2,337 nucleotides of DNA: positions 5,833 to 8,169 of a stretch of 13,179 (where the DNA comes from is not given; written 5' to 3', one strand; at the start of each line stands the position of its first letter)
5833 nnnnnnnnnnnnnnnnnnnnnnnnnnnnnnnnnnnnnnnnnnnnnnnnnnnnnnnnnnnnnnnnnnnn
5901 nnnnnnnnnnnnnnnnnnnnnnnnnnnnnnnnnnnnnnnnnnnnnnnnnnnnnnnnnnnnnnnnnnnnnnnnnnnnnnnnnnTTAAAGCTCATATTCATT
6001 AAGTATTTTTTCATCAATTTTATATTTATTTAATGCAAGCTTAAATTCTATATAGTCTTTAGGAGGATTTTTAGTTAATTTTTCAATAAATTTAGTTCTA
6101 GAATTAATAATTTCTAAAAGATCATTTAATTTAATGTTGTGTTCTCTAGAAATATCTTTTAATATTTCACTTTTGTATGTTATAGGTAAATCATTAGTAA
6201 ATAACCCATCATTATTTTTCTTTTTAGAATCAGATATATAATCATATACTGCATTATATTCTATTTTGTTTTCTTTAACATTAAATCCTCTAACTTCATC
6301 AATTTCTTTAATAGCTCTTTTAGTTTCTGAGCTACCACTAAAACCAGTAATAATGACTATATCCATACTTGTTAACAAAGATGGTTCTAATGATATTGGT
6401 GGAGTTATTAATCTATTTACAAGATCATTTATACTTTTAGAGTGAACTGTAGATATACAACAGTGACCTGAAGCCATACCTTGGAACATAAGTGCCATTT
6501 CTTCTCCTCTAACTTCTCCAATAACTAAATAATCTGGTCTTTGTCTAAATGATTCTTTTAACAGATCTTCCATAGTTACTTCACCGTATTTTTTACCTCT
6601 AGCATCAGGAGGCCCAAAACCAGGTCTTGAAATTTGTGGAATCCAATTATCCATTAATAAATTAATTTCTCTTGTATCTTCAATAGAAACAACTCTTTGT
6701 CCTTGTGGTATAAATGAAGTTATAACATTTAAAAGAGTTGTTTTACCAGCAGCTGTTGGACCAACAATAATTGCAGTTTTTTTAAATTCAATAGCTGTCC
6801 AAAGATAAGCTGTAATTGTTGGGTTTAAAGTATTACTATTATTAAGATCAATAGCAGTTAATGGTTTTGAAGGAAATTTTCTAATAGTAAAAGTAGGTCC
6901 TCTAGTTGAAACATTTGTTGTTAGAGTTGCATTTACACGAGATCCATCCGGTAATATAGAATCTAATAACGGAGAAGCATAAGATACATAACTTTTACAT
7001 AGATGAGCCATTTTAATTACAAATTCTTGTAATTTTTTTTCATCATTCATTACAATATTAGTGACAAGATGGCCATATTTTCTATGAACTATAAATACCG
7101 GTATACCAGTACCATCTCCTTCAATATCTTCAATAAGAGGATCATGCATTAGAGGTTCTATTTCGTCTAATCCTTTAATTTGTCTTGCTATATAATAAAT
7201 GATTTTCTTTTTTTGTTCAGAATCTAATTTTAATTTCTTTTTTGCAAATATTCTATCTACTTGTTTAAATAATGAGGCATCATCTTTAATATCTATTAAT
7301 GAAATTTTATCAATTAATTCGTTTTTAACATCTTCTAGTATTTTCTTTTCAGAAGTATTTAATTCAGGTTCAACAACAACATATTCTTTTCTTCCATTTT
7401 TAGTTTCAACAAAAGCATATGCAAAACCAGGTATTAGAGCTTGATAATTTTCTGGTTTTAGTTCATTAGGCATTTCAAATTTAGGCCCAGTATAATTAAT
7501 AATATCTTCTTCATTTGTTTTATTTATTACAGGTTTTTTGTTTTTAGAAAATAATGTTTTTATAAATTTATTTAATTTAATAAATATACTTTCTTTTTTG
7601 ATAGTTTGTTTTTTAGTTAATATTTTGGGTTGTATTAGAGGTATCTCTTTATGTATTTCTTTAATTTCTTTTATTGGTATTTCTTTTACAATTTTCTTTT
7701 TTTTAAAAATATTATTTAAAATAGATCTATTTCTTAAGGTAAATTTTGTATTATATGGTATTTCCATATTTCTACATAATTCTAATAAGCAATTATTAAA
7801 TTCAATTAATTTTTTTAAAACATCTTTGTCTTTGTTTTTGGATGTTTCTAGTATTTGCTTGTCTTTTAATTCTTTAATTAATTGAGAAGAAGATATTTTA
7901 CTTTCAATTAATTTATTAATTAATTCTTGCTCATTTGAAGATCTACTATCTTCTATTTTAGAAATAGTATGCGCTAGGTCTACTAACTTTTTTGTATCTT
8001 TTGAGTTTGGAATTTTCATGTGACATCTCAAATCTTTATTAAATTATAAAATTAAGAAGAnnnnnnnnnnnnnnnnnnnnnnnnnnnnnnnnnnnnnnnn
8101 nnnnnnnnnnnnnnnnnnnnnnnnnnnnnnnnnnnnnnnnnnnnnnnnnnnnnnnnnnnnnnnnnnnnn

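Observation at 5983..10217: Translationally coupled five-gene type-IV-filament-like operon lacking platform protein, prepilin peptidase, ArlH and archaellin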

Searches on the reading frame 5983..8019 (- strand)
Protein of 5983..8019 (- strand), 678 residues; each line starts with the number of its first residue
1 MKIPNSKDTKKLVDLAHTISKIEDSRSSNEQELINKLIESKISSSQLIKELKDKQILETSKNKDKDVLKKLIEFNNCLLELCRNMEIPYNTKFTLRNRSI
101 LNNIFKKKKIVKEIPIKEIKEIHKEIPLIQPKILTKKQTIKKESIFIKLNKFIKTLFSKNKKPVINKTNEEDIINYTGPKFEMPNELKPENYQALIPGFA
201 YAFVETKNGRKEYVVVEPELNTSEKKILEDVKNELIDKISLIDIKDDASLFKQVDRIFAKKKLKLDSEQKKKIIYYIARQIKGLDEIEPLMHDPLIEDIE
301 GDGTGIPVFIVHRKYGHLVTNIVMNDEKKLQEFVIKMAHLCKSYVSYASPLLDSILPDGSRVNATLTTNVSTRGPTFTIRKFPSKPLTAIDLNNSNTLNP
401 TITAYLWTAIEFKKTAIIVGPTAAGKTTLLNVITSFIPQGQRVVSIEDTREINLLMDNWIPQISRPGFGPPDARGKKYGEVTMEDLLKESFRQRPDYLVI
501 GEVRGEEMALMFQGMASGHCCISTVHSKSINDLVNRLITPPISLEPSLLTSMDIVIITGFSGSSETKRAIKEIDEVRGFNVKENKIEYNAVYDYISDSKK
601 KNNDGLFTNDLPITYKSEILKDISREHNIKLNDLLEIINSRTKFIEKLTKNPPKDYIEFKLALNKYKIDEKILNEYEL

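Call 3: search_protein_families(library=pfam, proteins=[window:5983-8019:-], max_evalue=0.1)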
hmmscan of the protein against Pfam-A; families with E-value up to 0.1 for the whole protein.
window:5983-8019:- (678 aa): 4 families
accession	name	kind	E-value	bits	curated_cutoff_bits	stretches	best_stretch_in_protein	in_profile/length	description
PF00437.27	T2SSE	-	6.1e-31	107.8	24.9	1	322-539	38-257/370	Type II/IV secretion system protein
PF00005.33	ABC_tran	-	0.0035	18.4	25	1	413-440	11-38/137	ABC transporter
PF20720.3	nSTAND3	-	0.01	16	27.2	1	411-457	15-62/155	Novel STAND NTPase 3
PF13476.12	AAA_23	-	0.016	16.3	27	1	410-434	15-40/201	AAA domain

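Call 7: search_protein_families(library=ncbifam, proteins=[window:5983-8019:-], max_evalue=0.1)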
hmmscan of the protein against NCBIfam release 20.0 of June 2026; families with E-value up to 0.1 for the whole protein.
window:5983-8019:- (678 aa): 33 families (the best 25 are shown)
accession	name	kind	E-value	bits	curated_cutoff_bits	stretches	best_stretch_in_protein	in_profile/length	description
NF058587.1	archaellum_moto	equivalog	4.8e-93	312.7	550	1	211-666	52-517/527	archaellum flagellar ATPase motor FlaI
NF053672.1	bindosome_BasE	exception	1.5e-61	208.7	1000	1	203-666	54-507/512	bindosome assembly system ATPase subunit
TIGR03819.1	heli_sec_ATPase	hypoth_equivalog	3.2e-41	141.6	373.15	1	269-537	37-297/340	TadA family conjugal transfer-associated ATPase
TIGR02788.1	VirB11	equivalog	9.7e-32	110.2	249.95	2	402-538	133-263/308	P-type DNA transfer ATPase VirB11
TIGR02782.1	TrbB_P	equivalog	3.3e-27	95.6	304.55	1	314-580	38-297/303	P-type conjugative transfer ATPase TrbB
NF010469.0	PRK13894.1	subfamily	2e-23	83.3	508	1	312-580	49-311/320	conjugal transfer ATPase TrbB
NF010475.0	PRK13900.1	equivalog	3.6e-21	75.6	389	1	401-533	148-275/333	type IV secretion system ATPase VirB11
NF010425.0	PRK13851.1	equivalog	5.3e-20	71.6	461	2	402-528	151-271/344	type IV secretion system protein VirB11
NF010407.0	PRK13833.1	subfamily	5.3e-19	68.8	499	1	316-584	48-308/323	conjugal transfer protein TrbB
NF041000.1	ATPase_ComGA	equivalog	5.8e-17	61.6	300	1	416-539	131-244/267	competence type IV pilus ATPase ComGA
TIGR01420.1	pilT_fam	subfamily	1.7e-10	40.7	319.1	1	417-539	126-241/343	PilT/PilU family type 4a pilus ATPase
TIGR02533.1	type_II_gspE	equivalog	5.9e-09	35.1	630.25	1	417-552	247-369/486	type II secretion system ATPase GspE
NF007755.0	PRK10436.1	equivalog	6.4e-09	35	617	1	406-539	211-334/465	type II secretion system protein GspE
TIGR02525.1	plasmid_TraJ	equivalog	7.8e-08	31.7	368.3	1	416-539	152-271/372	plasmid transfer ATPase TraJ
NF053534.1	T4PilAsmATPsTfpB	equivalog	6.3e-07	28.2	850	1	407-538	328-450/584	type IV pilus assembly ATPase TfpB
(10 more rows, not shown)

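Call 8: search_solved_structures(query=window:5983-8019:-, max_evalue=0.001)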
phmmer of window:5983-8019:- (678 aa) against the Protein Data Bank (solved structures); distinct sequences matched with E-value up to 0.001: 28.
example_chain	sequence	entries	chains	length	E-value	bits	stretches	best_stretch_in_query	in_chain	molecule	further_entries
2oap_1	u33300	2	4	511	2.8e-88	300.2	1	191-591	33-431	Type II secretion system protein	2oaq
4ii7_A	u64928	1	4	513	7.3e-63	216.2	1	196-649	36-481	FlaI ATPase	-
4ihq_A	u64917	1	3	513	4.4e-62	213.7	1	196-649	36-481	FlaI ATPase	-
8rkd_E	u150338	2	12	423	4.6e-35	124.4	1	237-538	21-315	Pilus assembly ATPase CpaF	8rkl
8rjf_A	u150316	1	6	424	4.6e-35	124.4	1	237-538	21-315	Pilus assembly ATPase CpaF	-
9e24_A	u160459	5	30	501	7e-35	123.8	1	237-538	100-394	CpaF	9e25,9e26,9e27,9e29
6bge_A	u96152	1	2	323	2.6e-15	59.2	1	342-538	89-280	VirB11-like protein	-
1g6o_A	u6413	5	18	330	2.7e-15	59.1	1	342-538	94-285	CAG-ALPHA | virB11 homolog | Cag-alfa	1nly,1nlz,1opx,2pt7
2gza_A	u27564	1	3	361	1.1e-11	47.2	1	403-531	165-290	Type IV secretion system protein VirB11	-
10my_A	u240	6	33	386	5e-07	31.8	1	410-538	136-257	PilT/PilU family type 4a pilus ATPase | Twitching motility protein PilT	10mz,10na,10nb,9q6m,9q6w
5zfr_A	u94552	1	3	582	1.3e-06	30.4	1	398-558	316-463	Type IV pilus biogenesis ATPase PilB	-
5zfq_A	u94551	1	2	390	3.5e-06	29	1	416-554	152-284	Twitching motility pilus retraction protein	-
3jc8_Ba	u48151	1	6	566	5.4e-06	28.4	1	416-556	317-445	Type IV-A pilus assembly ATPase PilB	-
9n32_A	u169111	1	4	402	5.7e-06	28.3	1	412-538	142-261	PilU protein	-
6ojx_A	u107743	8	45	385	6e-06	28.2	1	415-555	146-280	Twitching motility pilus retraction ATPase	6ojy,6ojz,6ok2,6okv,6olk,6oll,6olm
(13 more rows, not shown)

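Call 11: find_homologous_proteins(query=window:5983-8019:-, max_evalue=1e-20)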
Query window:5983-8019:- (678 aa): 4774 proteins with E <= 1e-20 among 8000 candidates; the best 120 are listed.
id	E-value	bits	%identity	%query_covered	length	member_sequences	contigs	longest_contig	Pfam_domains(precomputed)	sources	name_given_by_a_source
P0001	0.0e+0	1463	99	100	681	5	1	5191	PF00437.27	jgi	jgi:flagellar protein FlaI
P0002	0.0e+0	1171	79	100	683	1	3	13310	PF00437.27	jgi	jgi:archaeal flagellar protein FlaI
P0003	7.5e-285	965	65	99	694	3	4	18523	PF00437.27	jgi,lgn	jgi:flagellar protein FlaI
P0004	2.2e-275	933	76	73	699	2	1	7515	PF00437.27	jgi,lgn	-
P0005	1.2e-274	931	65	100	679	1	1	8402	PF00437.27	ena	-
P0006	3.4e-274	929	65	100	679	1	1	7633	PF00437.27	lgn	-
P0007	3.5e-274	929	65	100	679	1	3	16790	PF00437.27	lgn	-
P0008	4.0e-274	929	65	100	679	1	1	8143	PF00437.27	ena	-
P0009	5.5e-274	929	64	100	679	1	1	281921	PF00437.27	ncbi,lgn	-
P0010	8.6e-274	928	65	100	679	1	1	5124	PF00437.27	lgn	-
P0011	1.0e-273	928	65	100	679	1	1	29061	PF00437.27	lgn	-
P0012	4.3e-271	919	63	100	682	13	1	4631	PF00437.27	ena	-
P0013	2.0e-270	917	63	100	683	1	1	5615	PF00437.27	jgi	jgi:archaeal flagellar protein FlaI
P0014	1.8e-269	914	61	99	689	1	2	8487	PF00437.27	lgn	-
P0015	1.0e-268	911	63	100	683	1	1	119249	PF00437.27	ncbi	-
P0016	1.2e-268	911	61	99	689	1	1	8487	PF00437.27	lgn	-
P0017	1.4e-268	911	62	99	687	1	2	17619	PF00437.27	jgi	jgi:archaeal flagellar protein FlaI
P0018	1.6e-268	911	61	99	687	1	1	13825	PF00437.27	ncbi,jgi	jgi:archaeal flagellar protein FlaI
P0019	2.4e-268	910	62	99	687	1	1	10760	PF00437.27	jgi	jgi:archaeal flagellar protein FlaI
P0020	2.5e-268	910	63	100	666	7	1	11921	PF00437.27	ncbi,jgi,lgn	jgi:flagellar protein FlaI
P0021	3.2e-266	903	62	100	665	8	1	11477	PF00437.27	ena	-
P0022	6.4e-265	899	63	100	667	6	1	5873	PF00437.27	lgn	-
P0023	2.2e-264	897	62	100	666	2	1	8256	PF00437.27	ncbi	-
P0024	8.6e-262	888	62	99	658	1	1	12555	PF00437.27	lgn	-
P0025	2.2e-261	887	61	99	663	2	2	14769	PF00437.27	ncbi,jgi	jgi:archaeal flagellar protein FlaI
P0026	4.1e-261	886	62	99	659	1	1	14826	PF00437.27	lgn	-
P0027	1.3e-260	884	61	99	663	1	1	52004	PF00437.27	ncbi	-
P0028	4.9e-260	883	62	99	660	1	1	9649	PF00437.27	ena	-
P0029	9.0e-260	882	62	99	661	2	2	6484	PF00437.27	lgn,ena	-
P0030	3.7e-259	880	61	99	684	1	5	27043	PF00437.27,PF27713.1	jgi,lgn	-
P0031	4.0e-258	876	61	99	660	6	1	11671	PF00437.27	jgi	jgi:archaeal flagellar protein FlaI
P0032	1.0e-256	872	60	99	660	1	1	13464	PF00437.27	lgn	-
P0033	2.4e-256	870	60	100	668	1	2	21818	PF00437.27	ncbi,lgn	-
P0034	5.2e-256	869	58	100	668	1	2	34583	PF00437.27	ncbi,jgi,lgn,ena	-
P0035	8.0e-256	869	60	99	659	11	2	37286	PF00437.27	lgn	-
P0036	1.1e-253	862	61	99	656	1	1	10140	PF00437.27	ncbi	ncbi:MAG: type II/IV secretion system ATPase subunit [archaeon]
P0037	1.6e-246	838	66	82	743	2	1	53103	PF00437.27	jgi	-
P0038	2.4e-246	837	59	100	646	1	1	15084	PF00437.27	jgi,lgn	-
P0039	5.2e-246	836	54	99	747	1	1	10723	PF00437.27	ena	-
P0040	7.0e-245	832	65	82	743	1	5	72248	PF00437.27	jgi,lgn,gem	-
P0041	4.4e-242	823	66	82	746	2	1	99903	PF00437.27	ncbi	-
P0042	6.4e-241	819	58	99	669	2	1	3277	PF00437.27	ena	-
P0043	1.0e-240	819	54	99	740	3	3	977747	PF00437.27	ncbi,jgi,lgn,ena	-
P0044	2.0e-239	814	65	82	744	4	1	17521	PF00437.27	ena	-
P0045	8.6e-239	812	58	98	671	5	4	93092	PF00437.27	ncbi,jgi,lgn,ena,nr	ncbi:MAG: type II/IV secretion system ATPase subunit [archaeon]|nr:type II/IV secretion system ATPas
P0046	5.0e-235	800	57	99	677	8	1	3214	PF00437.27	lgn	-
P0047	1.4e-234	798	56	98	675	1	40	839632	PF00437.27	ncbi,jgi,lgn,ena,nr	ncbi:Flp pilus assembly complex ATPase component [archaeon]|nr:Flp pilus assembly complex ATPase com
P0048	3.2e-234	797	57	98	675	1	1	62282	PF00437.27,PF27713.1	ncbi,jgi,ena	-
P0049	1.3e-232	792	58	98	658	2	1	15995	PF00437.27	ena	-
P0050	1.3e-232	792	56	99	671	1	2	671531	PF00437.27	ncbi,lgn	-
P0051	3.0e-232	791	56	99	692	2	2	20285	PF00437.27,PF27713.1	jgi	jgi:archaeal flagellar protein FlaI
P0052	1.0e-231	789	56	99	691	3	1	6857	PF00437.27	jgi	jgi:archaeal flagellar protein FlaI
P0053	1.2e-231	789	56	98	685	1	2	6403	PF00437.27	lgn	-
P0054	1.6e-231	788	55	99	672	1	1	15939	PF00437.27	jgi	-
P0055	2.9e-231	788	56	99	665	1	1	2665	PF14069.12,PF00437.27,PF27713.1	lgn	-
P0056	1.3e-228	779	57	94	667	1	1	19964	PF00437.27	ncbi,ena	-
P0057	1.2e-221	756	56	99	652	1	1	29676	PF00437.27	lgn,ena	-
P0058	6.1e-216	737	55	99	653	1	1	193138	PF00437.27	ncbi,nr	ncbi:MAG: type II/IV secretion system ATPase subunit [Candidatus ainarchaeum sp.]|nr:type II/IV secr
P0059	1.2e-214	733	65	73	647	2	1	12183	PF00437.27,PF27713.1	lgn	-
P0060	5.2e-182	625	73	56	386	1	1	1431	PF00437.27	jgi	jgi:flagellar protein FlaI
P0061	1.2e-172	594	49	86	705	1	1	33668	PF00437.27,PF27713.1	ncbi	ncbi:MAG: type II/IV secretion system ATPase subunit [archaeon]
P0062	1.9e-168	580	53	71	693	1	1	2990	PF00437.27,PF27713.1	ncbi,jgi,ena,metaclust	metaclust:\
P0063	7.3e-166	571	52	70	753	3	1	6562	PF00437.27,PF27713.1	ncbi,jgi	-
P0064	3.3e-165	569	52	71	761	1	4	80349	PF00437.27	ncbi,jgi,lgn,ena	-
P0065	9.7e-164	564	49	82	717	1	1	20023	PF00437.27,PF27713.1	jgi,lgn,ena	-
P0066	5.3e-162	559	53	71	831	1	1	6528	PF00437.27,PF27713.1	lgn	-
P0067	1.2e-161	558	52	72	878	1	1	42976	PF00437.27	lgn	-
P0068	9.0e-160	551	52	72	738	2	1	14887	PF00437.27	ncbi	-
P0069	5.7e-159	549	49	76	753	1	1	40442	PF00437.27,PF13476.13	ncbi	ncbi:MAG: type II/IV secretion system ATPase subunit [Candidatus Diapherotrites archaeon]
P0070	1.3e-158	548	51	70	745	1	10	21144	PF00437.27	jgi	-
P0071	1.4e-158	547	51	72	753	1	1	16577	PF23989.1,PF00437.27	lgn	-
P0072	4.1e-158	546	51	72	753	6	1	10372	PF00437.27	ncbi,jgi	-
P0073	7.4e-158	545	51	72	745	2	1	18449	PF00437.27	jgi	jgi:flagellar protein FlaI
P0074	9.2e-158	545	50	71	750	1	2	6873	PF00437.27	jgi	-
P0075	1.0e-157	545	51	73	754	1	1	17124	PF23989.1,PF00437.27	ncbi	ncbi:MAG: type II/IV secretion system ATPase subunit [Candidatus Diapherotrites archaeon]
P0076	2.0e-157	544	51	70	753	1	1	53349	PF00437.27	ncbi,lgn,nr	ncbi:MAG: type II/IV secretion system ATPase subunit [Candidatus Diapherotrites archaeon]|nr:type II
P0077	3.8e-157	543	52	71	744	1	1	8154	PF00437.27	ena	-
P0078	4.4e-157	542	50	72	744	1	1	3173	PF00437.27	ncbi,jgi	-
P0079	5.8e-156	539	47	84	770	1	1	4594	PF00437.27,PF27713.1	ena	-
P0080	2.1e-155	537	52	70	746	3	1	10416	PF00437.27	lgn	-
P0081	1.4e-152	528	50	70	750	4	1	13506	PF00437.27,PF13476.13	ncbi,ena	-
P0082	3.0e-152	526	48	72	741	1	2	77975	PF00437.27,PF13476.13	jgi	-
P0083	3.5e-152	526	50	71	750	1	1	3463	PF00437.27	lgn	-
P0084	3.6e-152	526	48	72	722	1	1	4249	PF00437.27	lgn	-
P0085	3.0e-151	523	49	71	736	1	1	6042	PF00437.27,PF13476.13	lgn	-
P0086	8.9e-151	522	59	58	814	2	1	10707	PF00437.27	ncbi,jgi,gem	ncbi:MAG: ATPase, T2SS/T4P/T4SS family [archaeon]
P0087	2.4e-150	520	49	71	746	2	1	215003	PF00437.27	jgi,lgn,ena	-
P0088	2.8e-147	510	51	68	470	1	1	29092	PF00437.27,PF27713.1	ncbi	ncbi:MAG: type II/IV secretion system ATPase subunit, partial [Candidatus Diapherotrites archaeon]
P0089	8.0e-147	509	51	72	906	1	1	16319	PF00437.27,PF27713.1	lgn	-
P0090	6.0e-146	506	50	72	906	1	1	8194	PF00437.27,PF27713.1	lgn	-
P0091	1.2e-138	482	47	72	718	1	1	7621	PF00437.27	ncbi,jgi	-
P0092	1.1e-131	458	47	71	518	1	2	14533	PF23989.1,PF00437.27,PF27713.1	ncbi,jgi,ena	-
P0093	9.9e-128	445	46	70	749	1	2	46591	PF00437.27,PF27713.1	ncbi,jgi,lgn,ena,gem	-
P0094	1.7e-127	445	45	70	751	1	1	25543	PF23989.1,PF00437.27,PF27713.1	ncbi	-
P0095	7.5e-124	433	46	71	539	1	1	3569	PF00437.27,PF27713.1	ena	-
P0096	2.6e-122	428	47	62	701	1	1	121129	PF00437.27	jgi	-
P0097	2.8e-122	427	46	68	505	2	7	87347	PF00437.27,PF27713.1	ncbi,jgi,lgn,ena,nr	ncbi:MAG: type II/IV secretion system ATPase subunit [Candidatus Nanoarchaeia archaeon]|nr:type II/I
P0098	9.7e-122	426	46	67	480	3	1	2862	PF00437.27,PF27713.1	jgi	jgi:flagellar protein FlaI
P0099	1.5e-121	425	44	71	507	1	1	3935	PF00437.27,PF27713.1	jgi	-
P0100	1.7e-121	425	47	63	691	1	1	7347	PF00437.27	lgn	-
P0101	2.0e-121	425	44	72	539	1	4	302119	PF23989.1,PF00437.27,PF27713.1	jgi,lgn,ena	jgi:flagellar protein FlaI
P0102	4.4e-121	424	46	70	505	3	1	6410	PF00437.27,PF27713.1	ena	-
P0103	5.5e-121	423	43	78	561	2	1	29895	PF00437.27,PF23990.2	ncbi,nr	ncbi:MAG: type II/IV secretion system ATPase subunit [Candidatus Aenigmarchaeota archaeon]|nr:type I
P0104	8.7e-121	423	45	70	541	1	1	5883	PF00437.27,PF23990.2,PF27713.1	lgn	-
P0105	9.4e-121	422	44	71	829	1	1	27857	PF00437.27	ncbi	-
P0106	6.5e-120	420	46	63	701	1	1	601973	PF00437.27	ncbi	-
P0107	5.9e-119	416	44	70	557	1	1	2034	PF23989.1,PF00437.27,PF27713.1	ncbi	-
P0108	7.2e-119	416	48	60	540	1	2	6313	PF00437.27,PF23990.2,PF27713.1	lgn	-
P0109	9.0e-119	416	43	74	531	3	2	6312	PF23989.1,PF00437.27,PF27713.1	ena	-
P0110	3.1e-118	414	44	71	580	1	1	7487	PF23989.1,PF00437.27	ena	-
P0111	4.1e-118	414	44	71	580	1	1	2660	PF23989.1,PF00437.27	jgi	-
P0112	4.6e-118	414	44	70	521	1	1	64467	PF23989.1,PF00437.27,PF27713.1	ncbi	-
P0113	1.1e-117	412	48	60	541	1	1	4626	PF00437.27,PF27713.1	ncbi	-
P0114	1.3e-117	412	42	70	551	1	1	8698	PF00437.27,PF27713.1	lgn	-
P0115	1.7e-117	412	41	78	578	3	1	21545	PF00437.27,PF23990.2,PF27713.1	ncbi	-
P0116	1.9e-117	412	45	71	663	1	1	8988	PF23989.1,PF00437.27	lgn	-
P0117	2.2e-117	411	43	70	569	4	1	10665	PF23989.1,PF00437.27,PF27713.1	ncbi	-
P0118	4.5e-117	410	42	70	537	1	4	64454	PF23989.1,PF00437.27,PF23990.2,PF27713.1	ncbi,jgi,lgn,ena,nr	ncbi:MAG TPA: secretion system protein E [Nanoarchaeota archaeon]|nr:secretion system protein E [Nan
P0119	5.1e-117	410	44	70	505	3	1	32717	PF00437.27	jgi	jgi:flagellar protein FlaI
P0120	5.2e-117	410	43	71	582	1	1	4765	PF23989.1,PF00437.27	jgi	jgi:flagellar protein FlaI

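Call 12: find_encoding_contigs(protein=P0009, flank=10000, max_places=2)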
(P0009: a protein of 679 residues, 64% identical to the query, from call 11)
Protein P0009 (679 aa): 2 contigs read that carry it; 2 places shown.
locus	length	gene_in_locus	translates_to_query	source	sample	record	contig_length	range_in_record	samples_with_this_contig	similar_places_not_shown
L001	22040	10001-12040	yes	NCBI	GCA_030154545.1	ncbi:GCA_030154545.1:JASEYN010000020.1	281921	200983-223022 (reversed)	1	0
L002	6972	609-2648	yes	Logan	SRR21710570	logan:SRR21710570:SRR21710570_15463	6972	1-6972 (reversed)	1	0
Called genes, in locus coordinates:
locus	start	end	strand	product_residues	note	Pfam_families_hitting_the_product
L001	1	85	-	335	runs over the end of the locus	PF13692:Glyco_trans_1_4, PF00534:Glycos_transf_1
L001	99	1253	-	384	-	PF13439:Glyco_transf_4, PF00534:Glycos_transf_1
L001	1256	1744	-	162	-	PF04101:Glyco_tran_28_C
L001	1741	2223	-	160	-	PF08660:Alg14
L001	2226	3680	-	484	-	PF01943:Polysacc_synt, PF13440:Polysacc_synt_3, PF03023:MurJ (weak)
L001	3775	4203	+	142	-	PF04138:GtrA_DPMS_TM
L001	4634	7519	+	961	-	PF13385:Laminin_G_3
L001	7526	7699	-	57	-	PF03911:Sec61_beta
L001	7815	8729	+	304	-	-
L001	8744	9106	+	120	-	-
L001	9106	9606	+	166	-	-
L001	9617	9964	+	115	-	-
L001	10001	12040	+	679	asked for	PF00437:T2SSE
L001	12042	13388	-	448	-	-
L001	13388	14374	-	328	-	-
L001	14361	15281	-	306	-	PF00557:Peptidase_M24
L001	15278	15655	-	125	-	-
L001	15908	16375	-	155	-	PF03946:Ribosomal_L11_N, PF00298:Ribosomal_L11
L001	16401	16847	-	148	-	PF03439:Spt5-NGN, PF00467:KOW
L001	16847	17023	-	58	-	PF00584:SecE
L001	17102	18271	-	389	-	PF00091:Tubulin, PF12327:FtsZ_C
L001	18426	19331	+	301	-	PF01008:IF-2B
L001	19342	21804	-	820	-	PF03104:DNA_pol_B_exo1, PF00136:DNA_pol_B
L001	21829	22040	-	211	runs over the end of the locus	-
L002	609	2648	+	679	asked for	PF00437:T2SSE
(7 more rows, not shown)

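Call 13: find_encoding_contigs(protein=P0047, flank=10000, max_places=2)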
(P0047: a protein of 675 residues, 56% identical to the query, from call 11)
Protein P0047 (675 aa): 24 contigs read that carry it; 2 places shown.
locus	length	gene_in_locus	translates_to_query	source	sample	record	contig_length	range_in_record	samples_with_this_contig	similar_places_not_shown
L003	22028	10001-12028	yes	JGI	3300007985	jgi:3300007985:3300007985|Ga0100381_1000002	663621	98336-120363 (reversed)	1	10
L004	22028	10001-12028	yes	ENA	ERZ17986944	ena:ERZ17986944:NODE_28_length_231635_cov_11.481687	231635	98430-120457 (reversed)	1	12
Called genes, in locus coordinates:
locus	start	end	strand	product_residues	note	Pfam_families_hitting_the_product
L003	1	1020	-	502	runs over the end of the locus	PF00587:tRNA-synt_2b, PF03129:HGTP_anticodon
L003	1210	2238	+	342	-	PF21238:Pus10_C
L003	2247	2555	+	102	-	PF03819:MazG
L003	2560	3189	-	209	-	PF22175:Ogg-HhH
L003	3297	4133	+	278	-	-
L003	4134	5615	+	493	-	-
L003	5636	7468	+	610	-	-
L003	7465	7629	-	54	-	PF03911:Sec61_beta (weak)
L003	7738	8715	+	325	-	-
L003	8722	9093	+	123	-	-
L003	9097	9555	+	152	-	-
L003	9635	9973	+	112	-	-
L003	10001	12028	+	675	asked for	PF00437:T2SSE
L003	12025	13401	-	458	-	-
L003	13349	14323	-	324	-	-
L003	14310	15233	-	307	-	PF00557:Peptidase_M24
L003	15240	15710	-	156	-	-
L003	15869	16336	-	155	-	PF03946:Ribosomal_L11_N, PF00298:Ribosomal_L11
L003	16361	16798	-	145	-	PF03439:Spt5-NGN, PF00467:KOW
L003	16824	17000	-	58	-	PF00584:SecE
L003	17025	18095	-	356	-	PF00091:Tubulin, PF12327:FtsZ_C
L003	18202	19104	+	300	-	PF01008:IF-2B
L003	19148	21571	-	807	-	PF03104:DNA_pol_B_exo1, PF10108:DNA_pol_B_exo2 (weak), PF00136:DNA_pol_B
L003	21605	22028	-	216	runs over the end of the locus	-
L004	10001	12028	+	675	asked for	PF00437:T2SSE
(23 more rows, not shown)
